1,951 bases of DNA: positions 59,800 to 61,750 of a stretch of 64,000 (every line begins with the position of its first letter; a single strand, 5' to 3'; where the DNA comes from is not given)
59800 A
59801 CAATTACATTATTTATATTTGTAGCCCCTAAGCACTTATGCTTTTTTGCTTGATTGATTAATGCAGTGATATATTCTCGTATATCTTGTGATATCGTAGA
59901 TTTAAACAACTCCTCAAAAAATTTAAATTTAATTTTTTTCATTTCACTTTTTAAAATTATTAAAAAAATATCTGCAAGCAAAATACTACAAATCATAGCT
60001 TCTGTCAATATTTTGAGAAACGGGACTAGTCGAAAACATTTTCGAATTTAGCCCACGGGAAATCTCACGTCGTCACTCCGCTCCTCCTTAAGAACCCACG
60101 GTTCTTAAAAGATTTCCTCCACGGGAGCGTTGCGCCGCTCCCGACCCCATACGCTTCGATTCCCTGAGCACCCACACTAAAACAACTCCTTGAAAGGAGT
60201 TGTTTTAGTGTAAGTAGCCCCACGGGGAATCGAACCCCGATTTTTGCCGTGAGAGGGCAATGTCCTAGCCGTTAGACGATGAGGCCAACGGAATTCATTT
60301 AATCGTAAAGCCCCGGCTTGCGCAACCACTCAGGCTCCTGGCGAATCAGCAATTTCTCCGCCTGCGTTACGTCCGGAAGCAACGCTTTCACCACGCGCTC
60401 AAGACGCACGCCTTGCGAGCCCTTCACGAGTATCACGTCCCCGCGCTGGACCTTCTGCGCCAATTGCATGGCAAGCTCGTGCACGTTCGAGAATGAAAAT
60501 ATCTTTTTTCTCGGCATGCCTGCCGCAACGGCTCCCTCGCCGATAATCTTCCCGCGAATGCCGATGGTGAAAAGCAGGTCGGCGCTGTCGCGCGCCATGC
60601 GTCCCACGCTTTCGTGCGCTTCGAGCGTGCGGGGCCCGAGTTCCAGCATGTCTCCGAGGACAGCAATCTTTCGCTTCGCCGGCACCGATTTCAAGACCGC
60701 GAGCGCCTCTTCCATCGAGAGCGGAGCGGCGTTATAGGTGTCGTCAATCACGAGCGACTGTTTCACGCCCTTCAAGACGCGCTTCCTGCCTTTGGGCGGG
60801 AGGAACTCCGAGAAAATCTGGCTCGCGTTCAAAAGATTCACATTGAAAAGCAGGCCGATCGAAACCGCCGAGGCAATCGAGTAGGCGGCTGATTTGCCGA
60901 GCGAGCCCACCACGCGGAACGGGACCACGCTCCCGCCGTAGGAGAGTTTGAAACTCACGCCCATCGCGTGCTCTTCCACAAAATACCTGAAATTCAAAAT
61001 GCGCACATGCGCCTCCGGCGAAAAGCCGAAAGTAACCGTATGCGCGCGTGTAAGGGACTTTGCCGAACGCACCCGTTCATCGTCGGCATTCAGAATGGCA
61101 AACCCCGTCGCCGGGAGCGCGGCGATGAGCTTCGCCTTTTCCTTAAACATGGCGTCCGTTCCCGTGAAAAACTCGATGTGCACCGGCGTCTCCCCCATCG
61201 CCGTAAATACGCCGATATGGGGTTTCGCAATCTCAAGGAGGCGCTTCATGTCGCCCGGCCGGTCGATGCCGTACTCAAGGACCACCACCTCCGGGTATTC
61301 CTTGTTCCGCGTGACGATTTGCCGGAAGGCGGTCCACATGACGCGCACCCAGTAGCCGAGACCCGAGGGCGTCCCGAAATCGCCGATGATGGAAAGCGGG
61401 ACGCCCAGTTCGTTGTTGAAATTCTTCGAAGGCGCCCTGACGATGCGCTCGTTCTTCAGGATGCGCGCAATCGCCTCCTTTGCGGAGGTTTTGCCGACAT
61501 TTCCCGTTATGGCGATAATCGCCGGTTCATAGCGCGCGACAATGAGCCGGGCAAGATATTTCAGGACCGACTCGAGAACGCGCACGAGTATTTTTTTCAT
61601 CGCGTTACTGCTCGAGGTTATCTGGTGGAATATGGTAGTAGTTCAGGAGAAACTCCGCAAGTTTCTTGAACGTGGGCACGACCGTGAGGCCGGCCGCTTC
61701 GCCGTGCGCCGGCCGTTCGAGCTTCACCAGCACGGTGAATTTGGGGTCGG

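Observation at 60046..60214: Copy 3 of the tRNA-associated element sits between tRNA-Glu and an AT-rich cargo region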

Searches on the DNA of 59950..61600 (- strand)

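Call 13: search_rna_families(source=window, start=59950, end=60300, threshold=evalue, max_evalue=10, show_alignments=3)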
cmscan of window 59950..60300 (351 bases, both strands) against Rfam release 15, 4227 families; matches with E-value up to 10: 13.
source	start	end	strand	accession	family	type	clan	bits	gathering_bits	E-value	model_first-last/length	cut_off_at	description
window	60215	60286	-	RF00005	tRNA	Gene; tRNA;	CL00001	59.4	29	1.4e-12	1-71/71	no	tRNA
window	60163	60225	-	RF04197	mir-9457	Gene; miRNA;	-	27.9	90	0.0015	1-68/68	no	mir-9457 microRNA precursor family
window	60175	60209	+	RF04197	mir-9457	Gene; miRNA;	-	22.8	90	0.034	1-68/68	no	mir-9457 microRNA precursor family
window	60171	60214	-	RF00668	mir-302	Gene; miRNA;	CL00096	22.5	55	0.051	1-68/68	no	mir-302 microRNA precursor family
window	60216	60286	-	RF01684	mascRNA-menRNA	Gene;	-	20.9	42.5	0.065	1-56/56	no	MALAT1-associated small cytoplasmic RNA/MEN beta RNA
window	60172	60213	+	RF03498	mir-3145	Gene; miRNA;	-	20.4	98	0.16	1-84/84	no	mir-3145 microRNA precursor family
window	60214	60257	+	RF04354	Plastid-ycf2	Cis-reg;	-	18.3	65.7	0.31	1-75/75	no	Plastid-ycf2 5UTR RNA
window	60201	60280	-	RF00233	Tymo_tRNA-like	Cis-reg;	-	17.6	40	0.18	1-84/84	no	Tymovirus/Pomovirus/Furovirus tRNA-like 3' UTR element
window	60170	60215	-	RF00884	MIR815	Gene; miRNA;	-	17.5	63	1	1-81/81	no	MIR815 microRNA precursor family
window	60175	60280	-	RF02435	SpF41_sRNA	Gene; sRNA;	-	16.4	52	5.2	1-105/105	no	Streptococcus sRNA SpF41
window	60169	60216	-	RF00967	mir-281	Gene; miRNA;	-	14.3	70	5.4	9-77/86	no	mir-281 microRNA precursor family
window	60223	60239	-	RF04321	tmRNA_permuted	Gene;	-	12.8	47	1.4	36-52/213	no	permuted transfer-messenger RNA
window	60114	60169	+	RF02473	GlsR4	Gene; snRNA; snoRNA; CD-box;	-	12.2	70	7.3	1-61/61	no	Small nucleolar RNA GlsR4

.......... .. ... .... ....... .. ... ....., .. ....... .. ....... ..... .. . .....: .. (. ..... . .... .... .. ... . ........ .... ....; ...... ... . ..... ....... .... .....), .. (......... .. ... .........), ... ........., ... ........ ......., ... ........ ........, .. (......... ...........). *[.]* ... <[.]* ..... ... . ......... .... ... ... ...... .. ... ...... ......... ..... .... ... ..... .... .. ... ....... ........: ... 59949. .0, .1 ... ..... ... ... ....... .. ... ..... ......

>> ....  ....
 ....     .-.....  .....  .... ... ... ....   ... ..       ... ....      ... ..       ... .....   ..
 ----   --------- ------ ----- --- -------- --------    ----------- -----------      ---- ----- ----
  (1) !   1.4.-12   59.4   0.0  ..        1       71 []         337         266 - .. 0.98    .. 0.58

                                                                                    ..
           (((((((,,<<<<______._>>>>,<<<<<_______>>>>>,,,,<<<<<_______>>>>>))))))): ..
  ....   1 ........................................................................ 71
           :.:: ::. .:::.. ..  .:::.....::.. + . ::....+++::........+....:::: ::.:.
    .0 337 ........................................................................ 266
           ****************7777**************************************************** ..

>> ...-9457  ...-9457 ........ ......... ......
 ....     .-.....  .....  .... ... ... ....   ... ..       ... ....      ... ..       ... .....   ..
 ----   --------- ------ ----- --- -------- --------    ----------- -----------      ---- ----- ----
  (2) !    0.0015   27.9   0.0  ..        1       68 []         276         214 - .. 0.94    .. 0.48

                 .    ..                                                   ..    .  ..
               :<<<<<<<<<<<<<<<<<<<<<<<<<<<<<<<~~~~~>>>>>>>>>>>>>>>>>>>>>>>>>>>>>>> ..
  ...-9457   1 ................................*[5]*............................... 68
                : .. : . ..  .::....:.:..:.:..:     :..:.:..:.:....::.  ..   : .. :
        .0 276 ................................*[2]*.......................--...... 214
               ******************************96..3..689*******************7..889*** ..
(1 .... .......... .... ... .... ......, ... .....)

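Call 35: search_rna_families(source=L010, start=850, end=2800, threshold=evalue, max_evalue=1)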
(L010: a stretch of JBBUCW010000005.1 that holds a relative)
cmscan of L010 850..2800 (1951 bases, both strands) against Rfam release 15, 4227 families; matches with E-value up to 1: 28.
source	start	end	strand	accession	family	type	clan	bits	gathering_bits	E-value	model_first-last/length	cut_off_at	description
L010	1884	1954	-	RF00005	tRNA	Gene; tRNA;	CL00001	66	29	1.2e-13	1-71/71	no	tRNA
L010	1081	1151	-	RF00005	tRNA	Gene; tRNA;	CL00001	65.9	29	1.3e-13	1-71/71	no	tRNA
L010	2691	2777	-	RF00005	tRNA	Gene; tRNA;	CL00001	55.7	29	8.2e-11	1-71/71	no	tRNA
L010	1870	1958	-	RF02435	SpF41_sRNA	Gene; sRNA;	-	34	52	0.0048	1-105/105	no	Streptococcus sRNA SpF41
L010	2691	2742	+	RF04351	Plastid-psbl-rps4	Cis-reg;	-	29.2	68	0.0014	1-53/53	no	Plastid-psbl-rps4 3UTR RNA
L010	2287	2359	+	RF00906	MIR1120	Gene; miRNA;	-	28.6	86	0.0046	1-87/87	no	MIR1120/MIR1122 microRNA precursor family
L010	2288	2363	+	RF03370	mir-2566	Gene; miRNA;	-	28.4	86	0.011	1-83/83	no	mir-2566 microRNA precursor family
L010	2309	2344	+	RF03217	mir-3167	Gene; miRNA;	-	28.3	86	0.021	1-59/59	no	mir-3167 microRNA precursor family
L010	2626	2717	-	RF04211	MIR5185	Gene; miRNA;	-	26.9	101.7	0.017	1-111/111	no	MIR5185 microRNA precursor family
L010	2033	2090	-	RF02063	STnc350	Gene; sRNA;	-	26.1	60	0.043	1-68/68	no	Salmonella enterica sRNA STnc350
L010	2622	2713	+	RF04211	MIR5185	Gene; miRNA;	-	26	101.7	0.029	1-111/111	no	MIR5185 microRNA precursor family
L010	875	936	+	RF02891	AgrB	Gene; antisense;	-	25.1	40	0.19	1-84/84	no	ArsR-gov region gene B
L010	2036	2069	+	RF02063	STnc350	Gene; sRNA;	-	25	60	0.079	30-64/68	no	Salmonella enterica sRNA STnc350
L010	2287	2405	-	RF00561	SNORA40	Gene; snRNA; snoRNA; HACA-box;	-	25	51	0.14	1-128/128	no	Small nucleolar RNA SNORA40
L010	2019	2132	-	RF02621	BSnc120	Gene; sRNA;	-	24.2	114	0.013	1-88/88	no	Brucella sRNA 120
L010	1956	2073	+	RF02053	STnc430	Gene; sRNA;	-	24.1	47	0.56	1-162/162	no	Enterobacterial sRNA STnc430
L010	878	980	+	RF01770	rimP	Cis-reg; leader;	-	23.8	47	0.52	1-102/102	no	Gammaprotebacteria rimP leader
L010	2426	2459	+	RF03765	mir-2059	Gene; miRNA;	-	23.6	90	0.11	1-68/68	no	mir-2059 microRNA precursor family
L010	2287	2364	+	RF03743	MIR7696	Gene; miRNA;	-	22.6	83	0.31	1-88/88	no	MIR7696 microRNA precursor family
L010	2289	2362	+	RF01024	mir-944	Gene; miRNA;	-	22.6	100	0.57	1-88/88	no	mir-944 microRNA precursor family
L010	904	973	-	RF02891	AgrB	Gene; antisense;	-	22.6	40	0.68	1-84/84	no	ArsR-gov region gene B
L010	2293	2354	-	RF03881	mir-59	Gene; miRNA;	-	22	80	0.2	1-66/66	no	mir-59 microRNA precursor family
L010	2626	2713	+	RF03743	MIR7696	Gene; miRNA;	-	21.1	83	0.78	1-88/88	no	MIR7696 microRNA precursor family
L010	2286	2365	+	RF04251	MIR5070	Gene; miRNA;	CL00139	20.8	100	0.84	1-116/116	no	MIR5070 microRNA precursor family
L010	2430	2704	-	RF02731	JA03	Gene; sRNA;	-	20.4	44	0.08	1-274/274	no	Aggregatibacter sRNA JA03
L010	2161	2347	+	RF01819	RsaD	Gene; sRNA;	-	20.4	50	0.98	1-189/189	no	RNA Staph. aureus D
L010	1033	1112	+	RF00697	mir-186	Gene; miRNA;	-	20.4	70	0.99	1-82/82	no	mir-186 microRNA precursor family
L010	1801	1838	-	RF00023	tmRNA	Gene;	CL00001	14.1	47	0.0044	1-374/374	no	transfer-messenger RNA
